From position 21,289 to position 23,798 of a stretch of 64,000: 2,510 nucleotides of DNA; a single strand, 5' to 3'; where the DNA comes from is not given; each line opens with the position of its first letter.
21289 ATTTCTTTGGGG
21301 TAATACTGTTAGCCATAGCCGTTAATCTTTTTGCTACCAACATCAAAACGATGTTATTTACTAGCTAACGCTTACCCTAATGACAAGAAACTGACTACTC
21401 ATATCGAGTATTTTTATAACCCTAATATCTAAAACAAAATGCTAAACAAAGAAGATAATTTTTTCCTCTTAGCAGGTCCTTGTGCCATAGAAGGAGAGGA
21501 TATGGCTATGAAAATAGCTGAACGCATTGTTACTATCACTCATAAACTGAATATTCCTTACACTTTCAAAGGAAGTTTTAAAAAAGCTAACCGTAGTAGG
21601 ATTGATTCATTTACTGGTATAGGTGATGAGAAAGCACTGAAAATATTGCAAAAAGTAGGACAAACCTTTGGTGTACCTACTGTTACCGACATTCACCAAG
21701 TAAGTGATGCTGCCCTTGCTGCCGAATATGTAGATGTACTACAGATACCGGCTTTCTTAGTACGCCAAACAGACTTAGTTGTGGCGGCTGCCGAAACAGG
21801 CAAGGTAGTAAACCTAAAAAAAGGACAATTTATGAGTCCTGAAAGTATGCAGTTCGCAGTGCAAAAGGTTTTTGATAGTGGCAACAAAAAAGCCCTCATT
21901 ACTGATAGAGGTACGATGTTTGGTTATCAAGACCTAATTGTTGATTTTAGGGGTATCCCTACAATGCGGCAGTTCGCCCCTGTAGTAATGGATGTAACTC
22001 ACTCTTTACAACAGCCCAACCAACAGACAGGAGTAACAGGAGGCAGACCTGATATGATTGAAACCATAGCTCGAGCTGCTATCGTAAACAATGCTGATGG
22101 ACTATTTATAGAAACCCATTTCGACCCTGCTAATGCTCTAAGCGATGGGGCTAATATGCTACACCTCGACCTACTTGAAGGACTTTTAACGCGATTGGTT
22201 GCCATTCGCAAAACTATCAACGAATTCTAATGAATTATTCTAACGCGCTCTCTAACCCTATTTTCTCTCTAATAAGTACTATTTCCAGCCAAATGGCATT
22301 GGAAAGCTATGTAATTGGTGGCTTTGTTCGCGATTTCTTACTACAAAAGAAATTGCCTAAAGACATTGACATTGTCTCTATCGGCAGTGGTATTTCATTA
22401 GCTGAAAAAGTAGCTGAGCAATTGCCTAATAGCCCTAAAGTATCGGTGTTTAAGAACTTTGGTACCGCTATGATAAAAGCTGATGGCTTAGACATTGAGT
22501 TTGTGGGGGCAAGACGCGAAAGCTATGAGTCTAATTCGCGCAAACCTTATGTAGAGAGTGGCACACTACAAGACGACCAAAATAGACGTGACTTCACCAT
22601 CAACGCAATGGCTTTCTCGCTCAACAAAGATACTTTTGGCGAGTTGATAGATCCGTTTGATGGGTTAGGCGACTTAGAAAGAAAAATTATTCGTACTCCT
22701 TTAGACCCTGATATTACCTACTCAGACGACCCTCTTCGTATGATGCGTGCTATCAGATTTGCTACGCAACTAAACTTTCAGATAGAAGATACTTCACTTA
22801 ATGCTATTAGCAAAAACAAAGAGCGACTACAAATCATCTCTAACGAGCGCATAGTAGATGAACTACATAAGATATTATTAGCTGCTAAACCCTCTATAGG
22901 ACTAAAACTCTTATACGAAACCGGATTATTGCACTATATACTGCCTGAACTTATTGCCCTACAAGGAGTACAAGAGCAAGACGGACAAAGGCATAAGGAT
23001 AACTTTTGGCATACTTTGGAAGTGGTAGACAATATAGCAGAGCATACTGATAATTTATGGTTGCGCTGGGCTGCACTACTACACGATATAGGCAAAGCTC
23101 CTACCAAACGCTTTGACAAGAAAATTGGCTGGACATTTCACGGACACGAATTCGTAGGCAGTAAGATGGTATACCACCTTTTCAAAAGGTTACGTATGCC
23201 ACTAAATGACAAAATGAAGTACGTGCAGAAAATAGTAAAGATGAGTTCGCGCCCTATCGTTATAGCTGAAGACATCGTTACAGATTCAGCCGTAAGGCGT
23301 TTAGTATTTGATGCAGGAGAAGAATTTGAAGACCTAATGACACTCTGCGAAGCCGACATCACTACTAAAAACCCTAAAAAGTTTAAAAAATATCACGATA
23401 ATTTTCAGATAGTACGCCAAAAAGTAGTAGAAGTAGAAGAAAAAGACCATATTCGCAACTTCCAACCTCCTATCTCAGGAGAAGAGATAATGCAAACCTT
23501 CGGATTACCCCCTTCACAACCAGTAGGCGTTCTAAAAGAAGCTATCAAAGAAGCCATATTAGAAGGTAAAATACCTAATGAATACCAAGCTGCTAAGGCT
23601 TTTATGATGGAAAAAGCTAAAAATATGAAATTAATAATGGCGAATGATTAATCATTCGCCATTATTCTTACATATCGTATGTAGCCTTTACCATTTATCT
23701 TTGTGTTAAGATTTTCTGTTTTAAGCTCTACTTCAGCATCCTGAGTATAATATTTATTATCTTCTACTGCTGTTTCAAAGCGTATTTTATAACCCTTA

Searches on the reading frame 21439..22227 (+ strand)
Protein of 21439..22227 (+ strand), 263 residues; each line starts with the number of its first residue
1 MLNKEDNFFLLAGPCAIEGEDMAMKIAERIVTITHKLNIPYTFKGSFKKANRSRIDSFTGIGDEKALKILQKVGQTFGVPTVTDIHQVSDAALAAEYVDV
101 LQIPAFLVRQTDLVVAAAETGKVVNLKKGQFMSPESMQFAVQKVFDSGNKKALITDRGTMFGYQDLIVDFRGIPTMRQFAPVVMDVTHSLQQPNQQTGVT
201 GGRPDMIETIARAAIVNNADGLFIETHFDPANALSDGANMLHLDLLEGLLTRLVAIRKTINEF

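Call 75: search_protein_families(library=pfam, proteins=[window:21439-22227:+], max_evalue=0.00001)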
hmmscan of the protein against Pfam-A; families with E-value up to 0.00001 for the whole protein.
window:21439-22227:+ (263 aa): 1 family
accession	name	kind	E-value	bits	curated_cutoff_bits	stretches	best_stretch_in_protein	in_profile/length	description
PF00793.26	DAHP_synth_1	-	1.2e-60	205.2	25.5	1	4-254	14-262/270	DAHP synthetase I family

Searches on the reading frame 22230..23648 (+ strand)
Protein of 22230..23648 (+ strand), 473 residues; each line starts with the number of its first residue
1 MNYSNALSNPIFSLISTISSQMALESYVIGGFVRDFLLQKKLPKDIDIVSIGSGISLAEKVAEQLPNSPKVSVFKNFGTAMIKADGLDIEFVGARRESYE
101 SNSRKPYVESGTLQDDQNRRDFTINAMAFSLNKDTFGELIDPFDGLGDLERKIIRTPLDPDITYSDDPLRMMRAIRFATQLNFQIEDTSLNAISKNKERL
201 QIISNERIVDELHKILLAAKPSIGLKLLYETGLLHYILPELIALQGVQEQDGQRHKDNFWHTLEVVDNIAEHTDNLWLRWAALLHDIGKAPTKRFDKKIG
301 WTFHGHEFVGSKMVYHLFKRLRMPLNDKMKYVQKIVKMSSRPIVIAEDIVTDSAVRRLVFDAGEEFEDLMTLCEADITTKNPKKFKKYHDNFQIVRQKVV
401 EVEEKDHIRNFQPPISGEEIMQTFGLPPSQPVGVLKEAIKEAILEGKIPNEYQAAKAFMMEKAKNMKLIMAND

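Call 75: search_protein_families(library=pfam, proteins=[window:22230-23648:+], max_evalue=0.00001)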
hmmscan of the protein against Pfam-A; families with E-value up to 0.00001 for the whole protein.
window:22230-23648:+ (473 aa): 3 families
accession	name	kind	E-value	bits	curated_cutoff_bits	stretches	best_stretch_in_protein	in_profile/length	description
PF01743.26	PolyA_pol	-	2.3e-25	89.8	23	1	27-155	2-126/126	Poly A polymerase head domain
PF12627.12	PolyA_pol_RNAbd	-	4.8e-20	71.5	22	1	182-241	1-60/64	Probable RNA and SrmB- binding site of polymerase A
PF01966.28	HD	-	6e-13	49.5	22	1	261-353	4-93/116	HD domain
